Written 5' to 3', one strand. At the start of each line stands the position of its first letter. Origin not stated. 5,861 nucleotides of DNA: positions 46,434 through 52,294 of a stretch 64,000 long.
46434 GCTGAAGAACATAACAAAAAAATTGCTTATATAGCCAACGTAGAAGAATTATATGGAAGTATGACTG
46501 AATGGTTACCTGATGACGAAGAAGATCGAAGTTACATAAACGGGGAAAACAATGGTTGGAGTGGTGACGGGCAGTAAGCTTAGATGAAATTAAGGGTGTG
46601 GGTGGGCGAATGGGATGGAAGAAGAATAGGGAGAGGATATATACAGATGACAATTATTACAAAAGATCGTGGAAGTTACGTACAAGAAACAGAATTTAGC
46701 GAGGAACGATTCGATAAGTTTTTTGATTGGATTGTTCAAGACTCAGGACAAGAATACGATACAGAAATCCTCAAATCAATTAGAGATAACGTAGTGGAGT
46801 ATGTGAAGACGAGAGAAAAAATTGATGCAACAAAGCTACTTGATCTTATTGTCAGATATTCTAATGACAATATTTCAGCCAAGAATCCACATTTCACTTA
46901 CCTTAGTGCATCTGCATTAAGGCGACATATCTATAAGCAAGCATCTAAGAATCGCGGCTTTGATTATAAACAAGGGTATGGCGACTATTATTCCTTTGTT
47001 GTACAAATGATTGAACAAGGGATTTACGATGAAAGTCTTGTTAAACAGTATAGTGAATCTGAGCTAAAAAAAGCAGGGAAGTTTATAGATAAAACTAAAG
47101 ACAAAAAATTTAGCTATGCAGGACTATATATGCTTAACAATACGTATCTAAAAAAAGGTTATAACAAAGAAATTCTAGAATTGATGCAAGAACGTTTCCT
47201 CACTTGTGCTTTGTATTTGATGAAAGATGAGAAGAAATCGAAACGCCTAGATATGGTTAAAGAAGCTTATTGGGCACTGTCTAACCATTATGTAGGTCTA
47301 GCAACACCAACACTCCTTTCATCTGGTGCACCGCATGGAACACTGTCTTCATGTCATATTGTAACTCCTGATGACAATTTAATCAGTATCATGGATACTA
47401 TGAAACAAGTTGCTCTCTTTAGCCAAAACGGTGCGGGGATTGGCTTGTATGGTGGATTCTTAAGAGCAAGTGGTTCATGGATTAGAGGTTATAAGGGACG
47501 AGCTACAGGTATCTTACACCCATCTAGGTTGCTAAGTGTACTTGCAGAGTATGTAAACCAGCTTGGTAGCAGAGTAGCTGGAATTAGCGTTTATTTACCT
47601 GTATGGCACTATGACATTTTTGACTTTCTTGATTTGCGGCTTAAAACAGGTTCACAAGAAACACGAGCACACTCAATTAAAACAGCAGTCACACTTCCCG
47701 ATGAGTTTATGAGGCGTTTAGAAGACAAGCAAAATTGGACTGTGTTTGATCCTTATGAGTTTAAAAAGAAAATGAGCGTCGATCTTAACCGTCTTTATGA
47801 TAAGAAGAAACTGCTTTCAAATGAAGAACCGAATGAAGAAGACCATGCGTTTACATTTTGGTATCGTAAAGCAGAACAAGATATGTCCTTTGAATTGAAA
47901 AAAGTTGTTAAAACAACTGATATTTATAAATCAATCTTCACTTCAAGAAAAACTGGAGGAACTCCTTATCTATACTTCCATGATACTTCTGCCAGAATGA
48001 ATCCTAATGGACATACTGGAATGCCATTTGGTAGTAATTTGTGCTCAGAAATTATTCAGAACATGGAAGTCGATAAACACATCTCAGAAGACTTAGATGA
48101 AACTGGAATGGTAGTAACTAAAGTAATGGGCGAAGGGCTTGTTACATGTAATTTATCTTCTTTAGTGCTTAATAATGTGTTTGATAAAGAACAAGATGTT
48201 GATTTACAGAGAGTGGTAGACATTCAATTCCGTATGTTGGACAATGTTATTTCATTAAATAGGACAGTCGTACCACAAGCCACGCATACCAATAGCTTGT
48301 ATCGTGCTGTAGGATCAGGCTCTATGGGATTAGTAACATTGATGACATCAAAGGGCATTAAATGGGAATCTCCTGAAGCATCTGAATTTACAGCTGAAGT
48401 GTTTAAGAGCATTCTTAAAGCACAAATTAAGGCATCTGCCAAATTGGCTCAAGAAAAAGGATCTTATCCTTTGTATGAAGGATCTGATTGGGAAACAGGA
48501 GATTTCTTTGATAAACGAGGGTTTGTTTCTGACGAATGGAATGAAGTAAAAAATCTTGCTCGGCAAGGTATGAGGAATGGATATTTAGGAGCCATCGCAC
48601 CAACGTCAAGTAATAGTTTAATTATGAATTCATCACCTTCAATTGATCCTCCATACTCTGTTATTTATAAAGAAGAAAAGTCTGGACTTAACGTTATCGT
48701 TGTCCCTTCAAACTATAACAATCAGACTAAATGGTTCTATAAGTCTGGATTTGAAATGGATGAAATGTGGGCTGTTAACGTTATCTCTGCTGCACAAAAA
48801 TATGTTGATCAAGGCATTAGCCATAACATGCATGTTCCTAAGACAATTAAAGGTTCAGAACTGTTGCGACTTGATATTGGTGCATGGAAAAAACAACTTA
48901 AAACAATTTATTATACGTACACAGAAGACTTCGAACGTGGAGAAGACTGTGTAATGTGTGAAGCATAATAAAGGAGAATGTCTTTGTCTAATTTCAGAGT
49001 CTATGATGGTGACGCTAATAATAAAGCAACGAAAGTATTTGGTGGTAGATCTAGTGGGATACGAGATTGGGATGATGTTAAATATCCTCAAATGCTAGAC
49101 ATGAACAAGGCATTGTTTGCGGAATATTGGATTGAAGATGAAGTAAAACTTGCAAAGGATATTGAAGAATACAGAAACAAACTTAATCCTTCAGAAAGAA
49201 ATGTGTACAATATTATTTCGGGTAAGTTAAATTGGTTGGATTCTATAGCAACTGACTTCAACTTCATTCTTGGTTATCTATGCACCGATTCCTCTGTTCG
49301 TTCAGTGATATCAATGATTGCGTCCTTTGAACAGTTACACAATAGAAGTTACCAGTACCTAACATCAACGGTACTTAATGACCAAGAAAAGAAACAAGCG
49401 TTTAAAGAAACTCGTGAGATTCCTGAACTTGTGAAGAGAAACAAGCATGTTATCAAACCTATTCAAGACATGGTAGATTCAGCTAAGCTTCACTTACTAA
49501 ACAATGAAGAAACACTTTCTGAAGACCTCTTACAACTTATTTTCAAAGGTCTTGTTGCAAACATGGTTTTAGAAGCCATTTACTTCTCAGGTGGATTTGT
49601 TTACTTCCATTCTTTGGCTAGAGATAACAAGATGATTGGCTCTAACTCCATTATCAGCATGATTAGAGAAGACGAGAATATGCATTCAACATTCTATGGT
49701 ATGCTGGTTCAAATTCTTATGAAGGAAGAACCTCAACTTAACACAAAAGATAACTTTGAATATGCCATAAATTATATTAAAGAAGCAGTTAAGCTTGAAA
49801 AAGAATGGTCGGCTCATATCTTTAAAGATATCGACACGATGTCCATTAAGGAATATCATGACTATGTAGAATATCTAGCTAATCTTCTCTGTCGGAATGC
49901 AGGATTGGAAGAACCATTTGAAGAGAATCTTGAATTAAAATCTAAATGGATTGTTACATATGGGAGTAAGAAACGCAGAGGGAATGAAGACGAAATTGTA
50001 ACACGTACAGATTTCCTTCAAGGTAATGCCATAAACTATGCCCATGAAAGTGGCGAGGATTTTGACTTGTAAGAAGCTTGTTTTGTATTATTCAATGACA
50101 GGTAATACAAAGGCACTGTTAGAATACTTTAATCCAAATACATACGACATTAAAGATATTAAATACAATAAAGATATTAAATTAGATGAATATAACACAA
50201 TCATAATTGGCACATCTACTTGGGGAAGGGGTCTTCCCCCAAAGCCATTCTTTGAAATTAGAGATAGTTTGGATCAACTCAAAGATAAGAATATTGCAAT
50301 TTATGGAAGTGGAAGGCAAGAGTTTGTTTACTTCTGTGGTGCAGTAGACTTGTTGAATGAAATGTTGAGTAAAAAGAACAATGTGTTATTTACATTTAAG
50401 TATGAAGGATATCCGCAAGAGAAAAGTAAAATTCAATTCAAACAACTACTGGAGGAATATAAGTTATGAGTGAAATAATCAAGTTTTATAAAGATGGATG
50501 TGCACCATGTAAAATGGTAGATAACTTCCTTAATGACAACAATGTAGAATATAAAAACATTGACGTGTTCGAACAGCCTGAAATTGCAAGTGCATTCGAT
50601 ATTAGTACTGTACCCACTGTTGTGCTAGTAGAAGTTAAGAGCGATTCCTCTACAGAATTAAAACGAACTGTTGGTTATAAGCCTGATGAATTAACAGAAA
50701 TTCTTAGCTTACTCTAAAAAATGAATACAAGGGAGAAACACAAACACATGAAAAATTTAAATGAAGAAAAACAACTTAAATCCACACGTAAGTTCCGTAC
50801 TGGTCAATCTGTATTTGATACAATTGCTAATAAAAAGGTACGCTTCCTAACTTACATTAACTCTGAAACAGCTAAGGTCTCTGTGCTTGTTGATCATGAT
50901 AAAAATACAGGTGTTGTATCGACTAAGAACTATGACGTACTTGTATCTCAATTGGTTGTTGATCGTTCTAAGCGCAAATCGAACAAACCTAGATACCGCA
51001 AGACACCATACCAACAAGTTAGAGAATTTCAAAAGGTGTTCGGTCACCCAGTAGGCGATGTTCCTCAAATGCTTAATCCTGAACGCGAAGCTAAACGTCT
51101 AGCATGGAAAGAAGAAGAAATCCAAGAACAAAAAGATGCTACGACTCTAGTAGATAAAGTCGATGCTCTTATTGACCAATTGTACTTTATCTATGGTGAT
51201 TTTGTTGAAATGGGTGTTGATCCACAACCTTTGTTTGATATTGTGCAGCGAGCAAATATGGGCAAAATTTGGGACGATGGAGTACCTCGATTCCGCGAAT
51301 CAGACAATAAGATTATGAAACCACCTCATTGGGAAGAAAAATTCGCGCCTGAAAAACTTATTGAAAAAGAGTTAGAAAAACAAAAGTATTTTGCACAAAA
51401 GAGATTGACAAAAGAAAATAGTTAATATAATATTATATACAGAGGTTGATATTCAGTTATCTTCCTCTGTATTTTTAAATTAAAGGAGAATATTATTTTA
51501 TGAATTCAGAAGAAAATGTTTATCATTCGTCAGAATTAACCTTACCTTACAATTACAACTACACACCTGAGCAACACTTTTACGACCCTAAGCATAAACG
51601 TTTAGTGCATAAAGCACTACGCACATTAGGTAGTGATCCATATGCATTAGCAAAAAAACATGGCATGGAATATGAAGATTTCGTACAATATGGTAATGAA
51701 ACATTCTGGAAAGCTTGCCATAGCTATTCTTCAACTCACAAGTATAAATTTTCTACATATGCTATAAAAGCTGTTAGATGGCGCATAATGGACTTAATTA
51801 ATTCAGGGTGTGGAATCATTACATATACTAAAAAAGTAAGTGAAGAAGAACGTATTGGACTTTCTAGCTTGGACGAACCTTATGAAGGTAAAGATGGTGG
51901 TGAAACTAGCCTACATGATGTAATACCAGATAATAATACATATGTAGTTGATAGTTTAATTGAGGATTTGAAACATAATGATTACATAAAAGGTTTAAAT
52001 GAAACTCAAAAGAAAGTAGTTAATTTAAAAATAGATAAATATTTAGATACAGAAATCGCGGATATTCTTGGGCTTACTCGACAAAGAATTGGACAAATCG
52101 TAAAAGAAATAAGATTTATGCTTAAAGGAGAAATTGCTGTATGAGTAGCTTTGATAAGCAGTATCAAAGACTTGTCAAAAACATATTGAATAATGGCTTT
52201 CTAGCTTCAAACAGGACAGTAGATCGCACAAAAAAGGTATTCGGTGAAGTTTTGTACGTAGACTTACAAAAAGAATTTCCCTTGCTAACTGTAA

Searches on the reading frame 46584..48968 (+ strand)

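Call 14: search_protein_families(library=pfam, proteins=[window:46584-48968:+], max_evalue=0.001)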
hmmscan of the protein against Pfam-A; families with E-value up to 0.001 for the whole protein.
window:46584-48968:+ (794 aa): 2 families
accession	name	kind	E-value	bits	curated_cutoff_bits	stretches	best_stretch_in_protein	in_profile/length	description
PF02867.20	Ribonuc_red_lgC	-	5.4e-125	418.4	23.9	1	255-778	1-523/523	Ribonucleotide reductase, barrel domain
PF00317.26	Ribonuc_red_lgN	-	2.4e-17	63.2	28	1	175-252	2-77/77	Ribonucleotide reductase, all-alpha domain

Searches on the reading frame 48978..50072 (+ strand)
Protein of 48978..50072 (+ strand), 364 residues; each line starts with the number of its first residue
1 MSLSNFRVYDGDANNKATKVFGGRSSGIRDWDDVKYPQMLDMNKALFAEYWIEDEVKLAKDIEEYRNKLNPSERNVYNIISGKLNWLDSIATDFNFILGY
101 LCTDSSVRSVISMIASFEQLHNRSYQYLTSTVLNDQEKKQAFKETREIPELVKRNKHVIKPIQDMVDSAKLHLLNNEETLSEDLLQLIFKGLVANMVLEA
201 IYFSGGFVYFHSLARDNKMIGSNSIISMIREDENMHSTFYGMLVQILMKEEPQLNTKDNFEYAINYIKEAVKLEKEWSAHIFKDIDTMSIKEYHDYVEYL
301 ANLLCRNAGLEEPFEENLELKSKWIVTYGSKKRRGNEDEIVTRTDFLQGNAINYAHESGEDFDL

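Call 86: search_protein_families(library=pfam, proteins=[window:48978-50072:+], max_evalue=0.001)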
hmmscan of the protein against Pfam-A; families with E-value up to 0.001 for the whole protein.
window:48978-50072:+ (364 aa): 1 family
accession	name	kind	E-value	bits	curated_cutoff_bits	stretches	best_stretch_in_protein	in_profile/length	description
PF00268.27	Ribonuc_red_sm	-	1.7e-55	188.8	33.6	1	30-316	3-276/281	Ribonucleotide reductase, small chain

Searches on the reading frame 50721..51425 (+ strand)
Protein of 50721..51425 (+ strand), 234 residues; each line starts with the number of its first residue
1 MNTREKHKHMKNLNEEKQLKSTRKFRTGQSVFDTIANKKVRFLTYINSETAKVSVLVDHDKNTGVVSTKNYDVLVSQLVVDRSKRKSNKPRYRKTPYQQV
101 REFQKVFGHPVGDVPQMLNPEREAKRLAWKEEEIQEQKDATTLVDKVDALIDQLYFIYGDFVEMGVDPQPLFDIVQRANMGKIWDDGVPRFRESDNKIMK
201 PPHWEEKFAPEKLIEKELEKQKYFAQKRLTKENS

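Call 86: search_protein_families(library=pfam, proteins=[window:50721-51425:+], max_evalue=0.001)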
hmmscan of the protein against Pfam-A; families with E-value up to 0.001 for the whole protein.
window:50721-51425:+ (234 aa): 1 family
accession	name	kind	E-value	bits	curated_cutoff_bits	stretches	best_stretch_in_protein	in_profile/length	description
PF01503.22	PRA-PH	-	3.4e-16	59.9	21.3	1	100-179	1-86/86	Phosphoribosyl-ATP pyrophosphohydrolase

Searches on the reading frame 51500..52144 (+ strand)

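Call 86: search_protein_families(library=pfam, proteins=[window:51500-52144:+], max_evalue=0.001)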
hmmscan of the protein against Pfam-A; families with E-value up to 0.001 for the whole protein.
window:51500-52144:+ (214 aa): 1 family
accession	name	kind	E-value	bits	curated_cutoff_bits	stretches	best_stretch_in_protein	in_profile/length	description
PF04542.20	Sigma70_r2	-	1.4e-08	34.8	24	1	31-100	4-65/71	Sigma-70 region 2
